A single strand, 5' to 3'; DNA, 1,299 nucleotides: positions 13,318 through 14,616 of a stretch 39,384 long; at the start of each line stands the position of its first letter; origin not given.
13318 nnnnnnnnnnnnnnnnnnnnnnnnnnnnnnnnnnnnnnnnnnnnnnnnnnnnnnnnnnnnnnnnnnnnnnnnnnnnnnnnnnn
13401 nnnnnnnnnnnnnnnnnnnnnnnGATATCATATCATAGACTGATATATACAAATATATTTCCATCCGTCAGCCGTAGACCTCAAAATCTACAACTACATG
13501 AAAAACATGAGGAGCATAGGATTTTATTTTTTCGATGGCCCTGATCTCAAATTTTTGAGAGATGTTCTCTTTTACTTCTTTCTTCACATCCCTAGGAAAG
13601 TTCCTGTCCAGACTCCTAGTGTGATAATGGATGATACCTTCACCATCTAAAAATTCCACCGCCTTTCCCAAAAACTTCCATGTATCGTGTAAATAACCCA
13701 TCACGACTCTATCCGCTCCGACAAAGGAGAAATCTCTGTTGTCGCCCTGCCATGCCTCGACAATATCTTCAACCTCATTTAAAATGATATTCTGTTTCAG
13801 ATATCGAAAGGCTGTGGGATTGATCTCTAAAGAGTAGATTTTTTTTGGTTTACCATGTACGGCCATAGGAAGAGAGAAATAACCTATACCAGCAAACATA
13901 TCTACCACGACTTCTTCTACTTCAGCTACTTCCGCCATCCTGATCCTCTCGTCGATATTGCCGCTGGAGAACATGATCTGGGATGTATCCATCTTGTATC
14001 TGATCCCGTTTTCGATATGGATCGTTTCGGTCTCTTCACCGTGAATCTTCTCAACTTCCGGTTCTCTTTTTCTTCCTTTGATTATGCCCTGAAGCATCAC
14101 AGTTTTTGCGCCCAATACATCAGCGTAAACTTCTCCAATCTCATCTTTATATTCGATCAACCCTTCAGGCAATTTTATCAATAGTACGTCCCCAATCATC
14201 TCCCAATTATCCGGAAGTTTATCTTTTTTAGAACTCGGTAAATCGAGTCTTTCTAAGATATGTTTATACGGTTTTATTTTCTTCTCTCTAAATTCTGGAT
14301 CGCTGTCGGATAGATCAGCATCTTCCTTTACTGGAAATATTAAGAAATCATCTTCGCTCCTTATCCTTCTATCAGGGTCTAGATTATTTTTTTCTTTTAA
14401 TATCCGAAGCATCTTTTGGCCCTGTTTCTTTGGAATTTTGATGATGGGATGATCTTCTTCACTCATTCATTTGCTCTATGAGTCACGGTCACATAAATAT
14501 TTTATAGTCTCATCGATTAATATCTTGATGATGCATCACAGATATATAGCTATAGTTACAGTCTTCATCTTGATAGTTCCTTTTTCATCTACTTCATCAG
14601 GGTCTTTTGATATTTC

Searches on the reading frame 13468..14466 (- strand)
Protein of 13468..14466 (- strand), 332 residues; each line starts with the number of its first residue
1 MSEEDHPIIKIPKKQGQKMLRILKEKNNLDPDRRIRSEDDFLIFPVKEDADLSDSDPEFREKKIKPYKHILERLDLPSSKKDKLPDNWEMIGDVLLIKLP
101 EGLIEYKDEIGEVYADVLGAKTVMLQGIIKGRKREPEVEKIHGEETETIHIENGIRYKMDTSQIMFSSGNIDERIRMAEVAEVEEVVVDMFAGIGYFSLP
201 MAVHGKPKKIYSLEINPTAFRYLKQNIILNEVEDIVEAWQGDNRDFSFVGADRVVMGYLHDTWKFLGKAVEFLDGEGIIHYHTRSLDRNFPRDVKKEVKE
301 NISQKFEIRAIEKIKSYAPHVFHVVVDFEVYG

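Call 26: search_protein_families(library=ncbifam, proteins=[window:13468-14466:-], max_evalue=0.00001)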
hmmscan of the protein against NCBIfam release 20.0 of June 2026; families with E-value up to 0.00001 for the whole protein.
window:13468-14466:- (332 aa): 7 families
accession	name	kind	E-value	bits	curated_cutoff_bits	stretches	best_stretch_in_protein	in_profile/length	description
NF047823.1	tRNAwyosTaw2Pyroc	equivalog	3.5e-78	262.8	550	1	62-331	4-276/277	tRNA(Phe) (4-demethylwyosine(37)-C(7)) aminocarboxypropyltransferase Taw2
NF047824.1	tRNAwyosineTaw2Meth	equivalog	1.1e-66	225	350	1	89-330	3-243/245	tRNA(Phe) (4-demethylwyosine(37)-C(7)) aminocarboxypropyltransferase Taw2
NF047730.1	tRNAMtaseTrm5b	equivalog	8.7e-59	199.3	600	1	9-330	4-329/330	tRNA (guanine(37)-N1)-methyltransferase Trm5b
NF047732.1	tRNAMtaseTrm5bMeth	equivalog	1.7e-43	148.9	500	1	9-330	4-336/337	tRNA (guanine(37)-N1)-methyltransferase Trm5b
NF047729.1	tRNAMtaseTaw21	equivalog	4.8e-26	91.5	400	1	89-328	8-248/250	tRNA 4-demethylwyosine(37)-methyltransferase Taw21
NF047728.1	tRNAMtaseTaw22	equivalog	1.1e-25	90.5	550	1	7-330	2-335/336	tRNA (guanine(37)-N1)/4-demethylwyosine(37)-methyltransferase Taw22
TIGR00479.1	rumA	equivalog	3.7e-06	26.1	183.55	1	137-235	244-343/432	23S rRNA (uracil(1939)-C(5))-methyltransferase RlmD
